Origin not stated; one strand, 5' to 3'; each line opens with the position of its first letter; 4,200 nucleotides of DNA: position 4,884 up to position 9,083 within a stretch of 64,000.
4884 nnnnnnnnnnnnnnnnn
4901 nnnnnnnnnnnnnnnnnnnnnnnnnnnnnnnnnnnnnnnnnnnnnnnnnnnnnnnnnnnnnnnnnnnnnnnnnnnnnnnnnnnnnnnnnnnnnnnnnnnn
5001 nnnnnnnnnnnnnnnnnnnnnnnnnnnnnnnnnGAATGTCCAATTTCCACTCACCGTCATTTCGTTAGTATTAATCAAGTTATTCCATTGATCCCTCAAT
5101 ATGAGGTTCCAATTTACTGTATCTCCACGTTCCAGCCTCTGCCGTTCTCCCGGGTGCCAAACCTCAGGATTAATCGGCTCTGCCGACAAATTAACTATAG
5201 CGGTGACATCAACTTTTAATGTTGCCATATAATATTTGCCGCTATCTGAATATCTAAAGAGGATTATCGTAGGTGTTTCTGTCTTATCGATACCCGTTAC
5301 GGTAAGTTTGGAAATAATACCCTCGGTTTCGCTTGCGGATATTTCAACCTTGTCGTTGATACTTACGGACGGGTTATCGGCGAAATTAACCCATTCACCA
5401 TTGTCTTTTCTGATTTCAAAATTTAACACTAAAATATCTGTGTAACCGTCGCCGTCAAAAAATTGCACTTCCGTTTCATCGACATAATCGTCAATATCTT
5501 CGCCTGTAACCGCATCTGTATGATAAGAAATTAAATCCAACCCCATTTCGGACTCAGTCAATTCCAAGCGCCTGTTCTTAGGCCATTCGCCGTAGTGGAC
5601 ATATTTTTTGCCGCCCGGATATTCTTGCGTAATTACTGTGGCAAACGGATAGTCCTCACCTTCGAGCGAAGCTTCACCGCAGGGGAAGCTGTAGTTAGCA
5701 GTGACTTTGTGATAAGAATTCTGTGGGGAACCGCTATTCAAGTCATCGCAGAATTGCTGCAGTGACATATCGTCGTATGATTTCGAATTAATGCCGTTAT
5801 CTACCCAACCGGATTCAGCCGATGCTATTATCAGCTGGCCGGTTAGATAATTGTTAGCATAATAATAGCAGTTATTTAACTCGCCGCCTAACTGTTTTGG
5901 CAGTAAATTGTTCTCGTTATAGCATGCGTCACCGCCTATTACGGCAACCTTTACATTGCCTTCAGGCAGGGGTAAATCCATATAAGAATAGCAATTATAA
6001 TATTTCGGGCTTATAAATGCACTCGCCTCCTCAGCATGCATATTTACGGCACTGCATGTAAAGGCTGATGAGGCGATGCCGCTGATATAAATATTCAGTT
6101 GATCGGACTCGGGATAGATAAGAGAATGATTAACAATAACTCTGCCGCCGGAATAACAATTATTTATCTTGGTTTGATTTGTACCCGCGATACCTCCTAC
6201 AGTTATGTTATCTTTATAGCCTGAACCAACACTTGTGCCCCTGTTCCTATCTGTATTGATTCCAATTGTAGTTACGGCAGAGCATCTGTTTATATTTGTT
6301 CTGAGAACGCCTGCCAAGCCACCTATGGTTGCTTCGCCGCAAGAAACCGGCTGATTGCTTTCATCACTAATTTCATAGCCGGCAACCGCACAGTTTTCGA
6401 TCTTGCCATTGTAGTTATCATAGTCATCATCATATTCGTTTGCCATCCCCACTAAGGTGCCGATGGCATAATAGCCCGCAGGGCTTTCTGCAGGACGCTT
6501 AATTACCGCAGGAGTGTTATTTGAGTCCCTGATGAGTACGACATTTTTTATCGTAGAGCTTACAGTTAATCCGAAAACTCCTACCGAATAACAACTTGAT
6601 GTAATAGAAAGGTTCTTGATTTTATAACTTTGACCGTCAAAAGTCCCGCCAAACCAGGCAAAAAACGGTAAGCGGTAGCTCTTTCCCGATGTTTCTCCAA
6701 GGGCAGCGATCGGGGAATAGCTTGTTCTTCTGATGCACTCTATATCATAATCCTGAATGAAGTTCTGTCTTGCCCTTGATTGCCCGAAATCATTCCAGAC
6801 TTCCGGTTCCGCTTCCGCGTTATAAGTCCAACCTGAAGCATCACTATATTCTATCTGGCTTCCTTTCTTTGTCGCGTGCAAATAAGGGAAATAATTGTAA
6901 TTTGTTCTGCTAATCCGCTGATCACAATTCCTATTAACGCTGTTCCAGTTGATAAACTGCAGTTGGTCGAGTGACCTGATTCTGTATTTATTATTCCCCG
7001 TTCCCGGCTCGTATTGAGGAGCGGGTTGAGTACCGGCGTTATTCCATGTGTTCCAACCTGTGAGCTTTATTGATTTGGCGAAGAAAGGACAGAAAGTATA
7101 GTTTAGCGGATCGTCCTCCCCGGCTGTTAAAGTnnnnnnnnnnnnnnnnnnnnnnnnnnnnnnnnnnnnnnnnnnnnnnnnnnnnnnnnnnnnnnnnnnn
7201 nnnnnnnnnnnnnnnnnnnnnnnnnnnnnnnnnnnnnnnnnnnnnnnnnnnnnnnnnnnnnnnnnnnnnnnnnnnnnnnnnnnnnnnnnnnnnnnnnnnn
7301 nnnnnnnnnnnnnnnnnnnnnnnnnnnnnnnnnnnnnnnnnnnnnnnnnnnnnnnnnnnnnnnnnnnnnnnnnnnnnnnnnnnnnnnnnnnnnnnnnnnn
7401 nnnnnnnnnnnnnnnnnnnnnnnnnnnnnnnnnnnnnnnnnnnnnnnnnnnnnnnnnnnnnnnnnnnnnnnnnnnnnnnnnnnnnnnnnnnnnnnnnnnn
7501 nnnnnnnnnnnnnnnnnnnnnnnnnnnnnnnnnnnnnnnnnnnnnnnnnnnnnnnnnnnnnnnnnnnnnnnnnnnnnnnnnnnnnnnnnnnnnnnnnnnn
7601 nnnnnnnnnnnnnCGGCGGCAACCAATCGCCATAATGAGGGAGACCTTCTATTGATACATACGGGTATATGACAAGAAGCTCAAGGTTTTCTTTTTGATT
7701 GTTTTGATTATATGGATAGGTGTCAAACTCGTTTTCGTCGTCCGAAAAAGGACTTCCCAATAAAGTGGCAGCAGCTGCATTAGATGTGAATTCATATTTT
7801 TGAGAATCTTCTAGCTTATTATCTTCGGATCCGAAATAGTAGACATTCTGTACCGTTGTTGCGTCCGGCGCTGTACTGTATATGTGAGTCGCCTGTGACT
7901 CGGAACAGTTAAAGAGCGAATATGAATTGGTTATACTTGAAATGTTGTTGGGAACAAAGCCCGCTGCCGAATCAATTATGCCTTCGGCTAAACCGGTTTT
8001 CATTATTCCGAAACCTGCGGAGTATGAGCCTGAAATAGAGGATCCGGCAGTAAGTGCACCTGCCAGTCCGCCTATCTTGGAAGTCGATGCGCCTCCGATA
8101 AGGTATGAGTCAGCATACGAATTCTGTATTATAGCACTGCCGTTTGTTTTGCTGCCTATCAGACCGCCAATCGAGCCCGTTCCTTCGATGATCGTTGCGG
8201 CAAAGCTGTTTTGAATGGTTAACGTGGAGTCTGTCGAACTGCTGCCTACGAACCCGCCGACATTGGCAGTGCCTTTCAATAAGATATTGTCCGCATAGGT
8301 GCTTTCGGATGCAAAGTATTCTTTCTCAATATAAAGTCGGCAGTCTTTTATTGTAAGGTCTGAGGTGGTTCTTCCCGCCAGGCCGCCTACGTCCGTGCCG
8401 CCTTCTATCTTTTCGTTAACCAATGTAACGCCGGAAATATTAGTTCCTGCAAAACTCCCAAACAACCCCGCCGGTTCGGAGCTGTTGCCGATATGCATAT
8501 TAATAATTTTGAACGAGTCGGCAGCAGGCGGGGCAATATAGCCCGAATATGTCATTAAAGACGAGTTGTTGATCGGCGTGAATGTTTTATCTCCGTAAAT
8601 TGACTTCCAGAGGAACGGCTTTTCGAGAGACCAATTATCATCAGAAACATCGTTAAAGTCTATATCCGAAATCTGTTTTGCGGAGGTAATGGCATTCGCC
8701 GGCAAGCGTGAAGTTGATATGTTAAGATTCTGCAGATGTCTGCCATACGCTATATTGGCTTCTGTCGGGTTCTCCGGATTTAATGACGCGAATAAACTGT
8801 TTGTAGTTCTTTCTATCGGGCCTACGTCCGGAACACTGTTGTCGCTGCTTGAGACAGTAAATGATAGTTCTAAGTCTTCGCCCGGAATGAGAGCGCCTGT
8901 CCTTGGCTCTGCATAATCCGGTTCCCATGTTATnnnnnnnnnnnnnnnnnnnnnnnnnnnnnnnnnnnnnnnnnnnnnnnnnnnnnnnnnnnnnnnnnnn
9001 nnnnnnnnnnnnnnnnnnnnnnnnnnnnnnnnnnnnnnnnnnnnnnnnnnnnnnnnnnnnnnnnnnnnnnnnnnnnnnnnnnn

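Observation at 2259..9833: Glu+5 is kept only in the two small pseudopilins, a pattern expected for a tip complex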

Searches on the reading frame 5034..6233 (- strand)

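Call 22: search_protein_families(library=pfam, proteins=[window:5034-6233:-], max_evalue=10)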
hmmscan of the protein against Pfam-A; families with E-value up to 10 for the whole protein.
window:5034-6233:- (400 aa): 3 families
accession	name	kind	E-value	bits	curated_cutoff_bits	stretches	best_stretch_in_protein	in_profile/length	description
PF00238.24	Ribosomal_L14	-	0.031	14.6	23.6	1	273-309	68-104/122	Ribosomal protein L14p/L23e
PF07581.17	Glug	-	0.04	14.8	20.5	1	9-32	2-27/28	The GLUG motif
PF01839.29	FG-GAP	-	0.22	11.9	22.1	1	259-269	10-20/37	FG-GAP repeat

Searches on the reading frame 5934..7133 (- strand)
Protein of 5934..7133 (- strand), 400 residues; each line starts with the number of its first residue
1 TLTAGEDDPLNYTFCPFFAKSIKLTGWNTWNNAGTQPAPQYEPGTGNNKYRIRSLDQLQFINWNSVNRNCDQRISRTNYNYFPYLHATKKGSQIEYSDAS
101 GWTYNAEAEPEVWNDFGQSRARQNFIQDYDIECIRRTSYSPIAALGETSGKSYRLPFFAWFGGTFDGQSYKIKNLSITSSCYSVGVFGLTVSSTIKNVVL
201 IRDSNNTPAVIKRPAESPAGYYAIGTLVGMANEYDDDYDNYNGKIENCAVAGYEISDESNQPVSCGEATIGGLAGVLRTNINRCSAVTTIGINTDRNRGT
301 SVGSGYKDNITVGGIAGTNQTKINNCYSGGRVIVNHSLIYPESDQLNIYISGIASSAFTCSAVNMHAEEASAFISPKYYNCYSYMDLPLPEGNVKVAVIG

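Call 22: search_protein_families(library=pfam, proteins=[window:5934-7133:-], max_evalue=10)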
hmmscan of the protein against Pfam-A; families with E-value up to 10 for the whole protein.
window:5934-7133:- (400 aa): 1 family
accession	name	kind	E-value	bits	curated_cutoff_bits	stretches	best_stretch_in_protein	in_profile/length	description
PF07581.17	Glug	-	0.0011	19.7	20.5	1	309-332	2-27/28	The GLUG motif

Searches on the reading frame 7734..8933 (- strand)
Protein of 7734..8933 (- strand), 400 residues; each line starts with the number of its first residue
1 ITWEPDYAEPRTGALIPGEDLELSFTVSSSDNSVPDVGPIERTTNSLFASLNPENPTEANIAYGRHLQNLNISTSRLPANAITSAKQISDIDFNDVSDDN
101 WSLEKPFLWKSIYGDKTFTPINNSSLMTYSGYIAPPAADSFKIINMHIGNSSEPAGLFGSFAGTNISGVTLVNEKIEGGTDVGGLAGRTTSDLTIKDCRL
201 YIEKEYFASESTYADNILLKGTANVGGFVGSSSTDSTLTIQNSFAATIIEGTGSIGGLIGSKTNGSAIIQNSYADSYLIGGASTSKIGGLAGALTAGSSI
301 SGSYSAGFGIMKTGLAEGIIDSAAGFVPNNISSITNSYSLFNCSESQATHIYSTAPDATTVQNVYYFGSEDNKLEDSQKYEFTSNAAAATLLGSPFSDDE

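Call 22: search_protein_families(library=pfam, proteins=[window:7734-8933:-], max_evalue=10)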
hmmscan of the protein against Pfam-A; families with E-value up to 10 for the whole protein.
window:7734-8933:- (400 aa): 1 family
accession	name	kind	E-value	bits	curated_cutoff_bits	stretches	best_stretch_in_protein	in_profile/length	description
PF07581.17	Glug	-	4.1e-05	24.1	20.5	4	287-307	5-25/28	The GLUG motif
